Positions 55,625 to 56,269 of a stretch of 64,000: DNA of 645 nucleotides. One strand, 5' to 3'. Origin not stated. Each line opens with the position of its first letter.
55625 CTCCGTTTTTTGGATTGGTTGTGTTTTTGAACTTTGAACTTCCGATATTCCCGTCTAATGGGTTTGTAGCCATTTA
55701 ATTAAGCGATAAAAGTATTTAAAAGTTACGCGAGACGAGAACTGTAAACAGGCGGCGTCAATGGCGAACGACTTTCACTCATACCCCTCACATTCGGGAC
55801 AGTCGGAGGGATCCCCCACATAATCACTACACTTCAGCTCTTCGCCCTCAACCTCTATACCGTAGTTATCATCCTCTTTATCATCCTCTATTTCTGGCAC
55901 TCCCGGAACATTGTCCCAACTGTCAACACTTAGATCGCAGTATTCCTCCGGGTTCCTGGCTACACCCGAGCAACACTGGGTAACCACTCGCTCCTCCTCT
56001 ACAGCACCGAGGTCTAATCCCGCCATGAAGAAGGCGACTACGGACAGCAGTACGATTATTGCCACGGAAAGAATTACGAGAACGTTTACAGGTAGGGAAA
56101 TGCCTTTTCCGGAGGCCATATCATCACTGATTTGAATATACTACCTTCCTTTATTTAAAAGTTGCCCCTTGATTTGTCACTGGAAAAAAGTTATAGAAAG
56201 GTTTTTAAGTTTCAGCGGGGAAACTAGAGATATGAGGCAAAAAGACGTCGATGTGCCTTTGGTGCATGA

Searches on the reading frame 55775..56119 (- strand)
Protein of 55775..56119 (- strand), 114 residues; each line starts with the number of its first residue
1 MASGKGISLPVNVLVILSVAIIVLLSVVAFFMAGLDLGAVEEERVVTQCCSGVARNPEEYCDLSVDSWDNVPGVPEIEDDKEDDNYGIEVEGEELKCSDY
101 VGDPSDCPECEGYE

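Call 10: search_protein_families(library=pfam, proteins=[window:55775-56119:-], max_evalue=0.1)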
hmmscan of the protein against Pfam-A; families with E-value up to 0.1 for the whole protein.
window:55775-56119:- (114 aa): 0 families

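Call 78: search_protein_families(library=ncbifam, proteins=[window:55775-56119:-], max_evalue=0.01)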
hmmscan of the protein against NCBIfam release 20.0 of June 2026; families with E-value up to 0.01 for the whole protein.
window:55775-56119:- (114 aa): 0 families

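Call 79: find_homologous_proteins(query=window:55775-56119:-, max_evalue=0.01)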
Query window:55775-56119:- (114 aa): 1 proteins with E <= 0.01 among 4 candidates.
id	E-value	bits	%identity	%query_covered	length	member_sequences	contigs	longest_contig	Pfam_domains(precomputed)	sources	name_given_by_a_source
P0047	7.5e-69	247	100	100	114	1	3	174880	-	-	-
